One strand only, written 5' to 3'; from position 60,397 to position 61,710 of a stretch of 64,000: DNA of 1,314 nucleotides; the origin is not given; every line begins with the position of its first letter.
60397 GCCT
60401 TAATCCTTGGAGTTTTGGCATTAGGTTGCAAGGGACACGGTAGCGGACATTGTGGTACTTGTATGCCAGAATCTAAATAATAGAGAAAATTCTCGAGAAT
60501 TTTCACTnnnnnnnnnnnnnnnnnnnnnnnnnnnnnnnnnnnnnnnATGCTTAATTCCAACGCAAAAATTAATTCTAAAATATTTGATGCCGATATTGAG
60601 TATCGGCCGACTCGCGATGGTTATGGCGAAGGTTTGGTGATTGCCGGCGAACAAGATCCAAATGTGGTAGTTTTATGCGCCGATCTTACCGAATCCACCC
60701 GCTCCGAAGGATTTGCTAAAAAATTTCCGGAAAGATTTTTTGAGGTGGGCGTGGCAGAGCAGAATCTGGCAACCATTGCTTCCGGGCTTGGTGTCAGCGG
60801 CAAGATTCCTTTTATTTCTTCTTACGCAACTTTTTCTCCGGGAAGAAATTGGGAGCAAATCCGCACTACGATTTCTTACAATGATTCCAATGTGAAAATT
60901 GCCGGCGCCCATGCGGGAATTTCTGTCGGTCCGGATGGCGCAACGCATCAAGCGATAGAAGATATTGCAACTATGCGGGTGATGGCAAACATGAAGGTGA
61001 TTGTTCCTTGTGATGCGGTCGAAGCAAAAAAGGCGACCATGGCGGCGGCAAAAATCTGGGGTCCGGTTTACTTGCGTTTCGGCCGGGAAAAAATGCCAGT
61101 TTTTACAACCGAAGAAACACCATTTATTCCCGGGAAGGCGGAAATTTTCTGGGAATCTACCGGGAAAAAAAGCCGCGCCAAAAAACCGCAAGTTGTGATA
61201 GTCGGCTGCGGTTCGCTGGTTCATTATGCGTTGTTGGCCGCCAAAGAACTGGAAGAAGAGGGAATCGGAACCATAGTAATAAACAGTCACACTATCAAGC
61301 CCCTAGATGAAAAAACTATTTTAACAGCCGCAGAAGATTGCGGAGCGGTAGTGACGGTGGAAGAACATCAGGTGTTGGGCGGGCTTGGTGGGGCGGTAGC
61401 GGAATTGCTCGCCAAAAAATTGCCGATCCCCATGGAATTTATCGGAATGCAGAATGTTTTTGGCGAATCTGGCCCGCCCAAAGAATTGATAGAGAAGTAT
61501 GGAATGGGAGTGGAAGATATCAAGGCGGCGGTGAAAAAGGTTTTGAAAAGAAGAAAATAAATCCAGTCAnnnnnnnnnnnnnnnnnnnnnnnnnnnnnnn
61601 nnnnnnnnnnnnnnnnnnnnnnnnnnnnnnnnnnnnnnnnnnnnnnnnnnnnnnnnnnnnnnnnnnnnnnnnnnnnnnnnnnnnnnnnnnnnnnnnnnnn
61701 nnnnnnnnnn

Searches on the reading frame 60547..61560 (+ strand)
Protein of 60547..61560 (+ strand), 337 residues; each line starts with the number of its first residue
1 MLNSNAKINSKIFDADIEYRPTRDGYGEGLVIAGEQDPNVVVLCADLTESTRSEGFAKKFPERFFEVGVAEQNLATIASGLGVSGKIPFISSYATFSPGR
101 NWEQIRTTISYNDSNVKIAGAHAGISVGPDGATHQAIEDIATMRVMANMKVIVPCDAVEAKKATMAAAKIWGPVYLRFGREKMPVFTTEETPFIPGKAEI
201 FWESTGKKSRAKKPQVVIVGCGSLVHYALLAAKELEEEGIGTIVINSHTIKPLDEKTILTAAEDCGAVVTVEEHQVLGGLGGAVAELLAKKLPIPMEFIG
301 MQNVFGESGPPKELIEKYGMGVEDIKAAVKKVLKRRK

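Call 5: search_protein_families(library=pfam, proteins=[window:60547-61560:+], max_evalue=1)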
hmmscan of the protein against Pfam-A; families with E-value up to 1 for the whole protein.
window:60547-61560:+ (337 aa): 8 families
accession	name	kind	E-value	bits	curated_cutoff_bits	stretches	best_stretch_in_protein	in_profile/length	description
PF02779.29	Transket_pyr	-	4.8e-39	134.2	27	1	22-183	5-172/174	Transketolase, pyrimidine binding domain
PF02780.25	Transketolase_C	-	5.1e-28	97.9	25.9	1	211-325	7-124/124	Transketolase, C-terminal domain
PF22613.1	Transketolase_C_1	-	3.3e-08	34.2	27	1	211-320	9-112/113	Transketolase-like TK C-terminal domain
PF17147.9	PFOR_II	-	0.00055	20.7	27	1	216-286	3-73/102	Pyruvate:ferredoxin oxidoreductase core domain II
PF12328.13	Rpp20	-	0.061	13.7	24.6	1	203-257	36-90/118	Rpp20 subunit of nuclear RNase MRP and P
PF22645.1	GKRP_SIS_N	-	0.09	13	27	0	72-130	15-68/113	Glucokinase regulatory protein N-terminal SIS domain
PF07179.17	SseB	-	0.18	12.5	21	1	138-192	17-74/124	SseB protein N-terminal domain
PF09363.15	XFP_C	-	0.23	11.3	23.4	1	202-238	24-59/202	XFP C-terminal domain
